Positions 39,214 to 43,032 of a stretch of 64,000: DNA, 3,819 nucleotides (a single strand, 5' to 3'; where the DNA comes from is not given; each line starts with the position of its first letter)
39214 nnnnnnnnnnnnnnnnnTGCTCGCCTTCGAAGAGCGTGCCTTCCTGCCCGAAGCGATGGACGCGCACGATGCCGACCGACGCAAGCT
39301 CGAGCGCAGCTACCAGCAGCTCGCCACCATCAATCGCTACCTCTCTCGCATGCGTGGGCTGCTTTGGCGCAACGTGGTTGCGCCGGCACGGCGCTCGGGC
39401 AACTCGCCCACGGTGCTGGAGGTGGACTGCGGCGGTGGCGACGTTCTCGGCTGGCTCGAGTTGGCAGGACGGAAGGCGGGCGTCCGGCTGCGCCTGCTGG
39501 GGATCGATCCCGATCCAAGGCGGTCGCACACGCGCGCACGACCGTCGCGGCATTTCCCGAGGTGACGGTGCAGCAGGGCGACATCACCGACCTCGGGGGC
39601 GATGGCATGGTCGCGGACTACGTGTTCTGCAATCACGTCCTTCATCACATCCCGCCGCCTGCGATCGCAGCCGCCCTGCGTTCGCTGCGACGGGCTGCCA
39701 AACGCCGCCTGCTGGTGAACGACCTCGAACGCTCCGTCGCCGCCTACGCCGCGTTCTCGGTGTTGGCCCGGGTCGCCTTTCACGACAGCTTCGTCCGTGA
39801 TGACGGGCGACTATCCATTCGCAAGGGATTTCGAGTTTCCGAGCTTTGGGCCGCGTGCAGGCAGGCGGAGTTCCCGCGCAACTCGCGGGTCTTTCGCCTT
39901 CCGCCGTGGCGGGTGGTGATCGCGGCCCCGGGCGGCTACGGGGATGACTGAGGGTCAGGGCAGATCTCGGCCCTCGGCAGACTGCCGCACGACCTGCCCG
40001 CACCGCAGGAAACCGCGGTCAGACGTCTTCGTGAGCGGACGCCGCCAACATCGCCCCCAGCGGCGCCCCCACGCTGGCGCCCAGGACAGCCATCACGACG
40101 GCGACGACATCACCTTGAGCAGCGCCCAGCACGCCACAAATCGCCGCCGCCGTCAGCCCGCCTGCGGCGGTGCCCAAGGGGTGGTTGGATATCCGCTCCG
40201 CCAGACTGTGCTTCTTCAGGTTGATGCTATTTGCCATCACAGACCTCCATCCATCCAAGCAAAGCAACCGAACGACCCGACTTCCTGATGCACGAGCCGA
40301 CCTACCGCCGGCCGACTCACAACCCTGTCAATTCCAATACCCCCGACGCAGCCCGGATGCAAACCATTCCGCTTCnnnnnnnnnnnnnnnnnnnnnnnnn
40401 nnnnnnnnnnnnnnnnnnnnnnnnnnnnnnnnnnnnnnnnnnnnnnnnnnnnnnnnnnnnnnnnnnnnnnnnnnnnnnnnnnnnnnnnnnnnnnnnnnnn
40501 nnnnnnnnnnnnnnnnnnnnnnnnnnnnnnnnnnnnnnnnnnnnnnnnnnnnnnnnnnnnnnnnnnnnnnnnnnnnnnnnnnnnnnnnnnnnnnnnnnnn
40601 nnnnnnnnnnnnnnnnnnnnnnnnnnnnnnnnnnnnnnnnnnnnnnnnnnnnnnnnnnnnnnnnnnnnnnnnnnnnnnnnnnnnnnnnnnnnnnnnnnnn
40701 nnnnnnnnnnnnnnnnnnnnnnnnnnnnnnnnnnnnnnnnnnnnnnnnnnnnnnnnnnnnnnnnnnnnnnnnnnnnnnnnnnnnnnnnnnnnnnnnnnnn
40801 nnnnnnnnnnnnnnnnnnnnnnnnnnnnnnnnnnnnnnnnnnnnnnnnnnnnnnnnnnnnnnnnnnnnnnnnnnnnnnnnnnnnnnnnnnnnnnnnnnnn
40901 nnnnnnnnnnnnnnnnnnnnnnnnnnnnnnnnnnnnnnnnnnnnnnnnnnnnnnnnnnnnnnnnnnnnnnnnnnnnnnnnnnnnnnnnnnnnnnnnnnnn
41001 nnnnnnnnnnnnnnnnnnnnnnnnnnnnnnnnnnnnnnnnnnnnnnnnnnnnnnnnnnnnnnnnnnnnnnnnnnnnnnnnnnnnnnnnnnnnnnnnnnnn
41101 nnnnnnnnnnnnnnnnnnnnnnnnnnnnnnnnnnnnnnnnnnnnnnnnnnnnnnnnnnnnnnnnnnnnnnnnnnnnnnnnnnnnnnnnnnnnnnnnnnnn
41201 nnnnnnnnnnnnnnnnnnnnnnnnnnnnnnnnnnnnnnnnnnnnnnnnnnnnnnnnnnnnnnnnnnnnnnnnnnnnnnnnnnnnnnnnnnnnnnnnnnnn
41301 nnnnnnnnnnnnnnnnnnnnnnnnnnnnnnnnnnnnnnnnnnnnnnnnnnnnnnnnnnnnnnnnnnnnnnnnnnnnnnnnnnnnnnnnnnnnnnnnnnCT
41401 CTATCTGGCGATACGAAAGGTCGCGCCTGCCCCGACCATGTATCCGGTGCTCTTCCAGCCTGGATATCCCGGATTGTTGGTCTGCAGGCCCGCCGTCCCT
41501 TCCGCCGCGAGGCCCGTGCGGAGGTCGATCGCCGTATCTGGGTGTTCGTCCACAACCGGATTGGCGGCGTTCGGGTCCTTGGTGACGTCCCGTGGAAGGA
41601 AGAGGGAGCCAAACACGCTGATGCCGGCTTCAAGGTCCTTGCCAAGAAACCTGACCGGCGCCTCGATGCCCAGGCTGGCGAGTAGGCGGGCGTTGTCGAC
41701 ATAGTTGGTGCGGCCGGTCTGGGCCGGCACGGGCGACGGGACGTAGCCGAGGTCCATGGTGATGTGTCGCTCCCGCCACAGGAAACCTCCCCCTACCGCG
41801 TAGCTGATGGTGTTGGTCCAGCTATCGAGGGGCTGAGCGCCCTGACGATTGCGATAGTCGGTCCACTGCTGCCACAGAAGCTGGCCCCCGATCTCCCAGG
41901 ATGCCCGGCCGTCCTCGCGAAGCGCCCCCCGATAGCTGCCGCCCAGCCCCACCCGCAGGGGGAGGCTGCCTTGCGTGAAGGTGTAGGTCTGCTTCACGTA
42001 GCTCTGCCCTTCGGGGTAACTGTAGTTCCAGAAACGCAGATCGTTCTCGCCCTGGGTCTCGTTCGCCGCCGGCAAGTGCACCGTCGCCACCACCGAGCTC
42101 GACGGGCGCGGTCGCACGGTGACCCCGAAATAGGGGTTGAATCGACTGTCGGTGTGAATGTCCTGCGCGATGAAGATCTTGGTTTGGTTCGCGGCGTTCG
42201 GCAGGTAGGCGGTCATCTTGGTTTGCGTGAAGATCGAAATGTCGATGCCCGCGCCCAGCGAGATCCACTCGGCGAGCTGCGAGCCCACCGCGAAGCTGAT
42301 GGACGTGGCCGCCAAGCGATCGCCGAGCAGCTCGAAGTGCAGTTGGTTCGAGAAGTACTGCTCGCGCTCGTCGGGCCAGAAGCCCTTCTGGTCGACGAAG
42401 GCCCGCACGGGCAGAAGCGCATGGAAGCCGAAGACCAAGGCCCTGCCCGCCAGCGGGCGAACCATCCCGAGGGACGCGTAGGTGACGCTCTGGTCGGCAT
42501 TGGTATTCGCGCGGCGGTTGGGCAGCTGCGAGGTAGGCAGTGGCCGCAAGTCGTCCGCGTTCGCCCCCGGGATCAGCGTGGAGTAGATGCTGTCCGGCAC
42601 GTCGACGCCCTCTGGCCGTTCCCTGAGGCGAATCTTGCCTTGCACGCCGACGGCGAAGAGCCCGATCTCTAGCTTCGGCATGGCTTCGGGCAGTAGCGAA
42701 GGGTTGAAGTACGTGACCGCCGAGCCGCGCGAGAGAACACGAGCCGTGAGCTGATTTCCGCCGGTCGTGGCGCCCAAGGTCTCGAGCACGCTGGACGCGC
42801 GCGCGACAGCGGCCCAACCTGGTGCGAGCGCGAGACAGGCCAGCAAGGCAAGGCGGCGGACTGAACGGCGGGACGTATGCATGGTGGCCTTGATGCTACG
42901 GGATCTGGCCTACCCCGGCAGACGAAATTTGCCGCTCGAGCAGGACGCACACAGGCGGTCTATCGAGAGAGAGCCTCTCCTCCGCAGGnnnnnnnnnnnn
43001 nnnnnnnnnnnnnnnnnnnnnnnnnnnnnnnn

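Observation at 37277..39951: Decayed biosynthetic cluster: internally deleted KS, truncated ACP, frameshifted FAD oxidoreductase, the C-terminal third of a type III PKS, and a frameshifted SAM methyltransferase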

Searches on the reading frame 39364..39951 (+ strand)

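Call 4: search_protein_families(library=pfam, proteins=[window:39364-39951:+], max_evalue=0.01)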
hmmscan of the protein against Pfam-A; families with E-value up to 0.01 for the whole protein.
window:39364-39951:+ (195 aa): 5 families
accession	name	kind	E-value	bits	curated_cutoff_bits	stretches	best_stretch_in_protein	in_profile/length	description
PF13649.12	Methyltransf_25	-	3.5e-07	31.3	27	1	52-113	32-94/97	Methyltransferase domain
PF08241.18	Methyltransf_11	-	7.7e-06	26.9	21.2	1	52-113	29-88/95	Methyltransferase domain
PF08242.18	Methyltransf_12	-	2.4e-05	25.4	30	1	55-113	34-93/98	Methyltransferase domain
PF13847.12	Methyltransf_31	-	0.0019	18.3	27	1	55-113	42-102/145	Methyltransferase domain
PF13489.12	Methyltransf_23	-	0.0072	16.5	27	1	72-121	80-119/164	Methyltransferase domain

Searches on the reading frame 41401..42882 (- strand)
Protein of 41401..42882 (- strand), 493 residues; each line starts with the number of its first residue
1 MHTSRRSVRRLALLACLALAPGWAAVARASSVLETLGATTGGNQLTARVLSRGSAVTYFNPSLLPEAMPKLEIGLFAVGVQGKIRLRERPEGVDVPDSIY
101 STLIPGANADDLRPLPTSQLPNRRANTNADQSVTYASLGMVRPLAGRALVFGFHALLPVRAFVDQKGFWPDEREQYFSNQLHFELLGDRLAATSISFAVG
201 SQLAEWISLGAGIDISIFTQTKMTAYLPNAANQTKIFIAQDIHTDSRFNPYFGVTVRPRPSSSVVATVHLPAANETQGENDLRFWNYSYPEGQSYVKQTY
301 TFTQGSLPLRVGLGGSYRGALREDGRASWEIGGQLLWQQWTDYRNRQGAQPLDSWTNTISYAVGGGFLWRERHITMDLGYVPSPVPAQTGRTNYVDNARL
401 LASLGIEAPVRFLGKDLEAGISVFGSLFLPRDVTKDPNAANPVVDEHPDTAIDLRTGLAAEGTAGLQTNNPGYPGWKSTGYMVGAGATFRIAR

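Call 15: find_related_loci(query=window:41401-42882:-, collection=genome_contigs, flank=10000)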
Query window:41401-42882:- (493 aa) in genome_contigs; peptide patterns used: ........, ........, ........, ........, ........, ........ (x = any residue, [..] = any of these).
83 stretches matched a pattern; 12 encode a relative of the query (tblastn E <= 1e-3); 12 distinct loci.
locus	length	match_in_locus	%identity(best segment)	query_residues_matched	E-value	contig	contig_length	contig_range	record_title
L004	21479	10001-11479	66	1-493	0e+0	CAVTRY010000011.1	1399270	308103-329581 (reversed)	MAG: uncultured delta proteobacterium isolate MFD09286.bin.2.143 genome assembly, contig: contig_23052, whole genome sho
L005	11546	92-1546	67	8-493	0e+0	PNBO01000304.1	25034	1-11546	MAG: Myxococcales bacterium isolate fen_1138 73.20120700_E3M.16_contig_6858, whole genome shotgun sequence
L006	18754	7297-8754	69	13-493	0e+0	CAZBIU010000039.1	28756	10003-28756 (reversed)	MAG TPA_asm: uncultured Myxococcales bacterium isolate binchicken_co50_418 genome assembly, contig: NODE_1697_length_287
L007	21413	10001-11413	67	14-493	0e+0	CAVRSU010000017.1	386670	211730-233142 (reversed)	MAG: uncultured delta proteobacterium isolate MFD01476.bin.2.97 genome assembly, contig: contig_20005, whole genome shot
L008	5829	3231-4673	65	4-493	0e+0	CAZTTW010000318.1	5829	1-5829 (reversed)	MAG TPA_asm: uncultured Myxococcales bacterium isolate binchicken_co50_413 genome assembly, contig: NODE_19825_length_58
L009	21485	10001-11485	65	1-493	0e+0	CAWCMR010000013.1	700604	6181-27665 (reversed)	MAG: uncultured delta proteobacterium isolate MFD05502.bin.2.118 genome assembly, contig: contig_27134, whole genome sho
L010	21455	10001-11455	65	10-493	0e+0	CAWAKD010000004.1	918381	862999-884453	MAG: uncultured delta proteobacterium isolate MFD02416.bin.1.176 genome assembly, contig: contig_27075, whole genome sho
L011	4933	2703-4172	61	1-493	0e+0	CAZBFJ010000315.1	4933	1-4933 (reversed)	MAG TPA_asm: uncultured Myxococcales bacterium isolate SRP192927_co6_685 genome assembly, contig: NODE_48169_length_4933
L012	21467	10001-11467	64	9-493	0e+0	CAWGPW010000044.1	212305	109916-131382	MAG: uncultured delta proteobacterium isolate MFD05502.bin.2.3 genome assembly, contig: contig_9851, whole genome shotgu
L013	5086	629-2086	62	6-493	0e+0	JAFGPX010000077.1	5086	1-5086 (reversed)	MAG: Deltaproteobacteria bacterium isolate Zod_Metabat.714 k87_2595857, whole genome shotgun sequence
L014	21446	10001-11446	44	11-491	3e-134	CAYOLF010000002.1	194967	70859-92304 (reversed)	MAG TPA_asm: uncultured Polyangiaceae bacterium isolate SRP192927_co6_627 genome assembly, contig: NODE_17_length_194967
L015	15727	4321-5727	44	27-491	4e-133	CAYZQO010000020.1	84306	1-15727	MAG TPA_asm: uncultured Polyangiaceae bacterium isolate SRP294416_co1_450 genome assembly, contig: NODE_293_length_84306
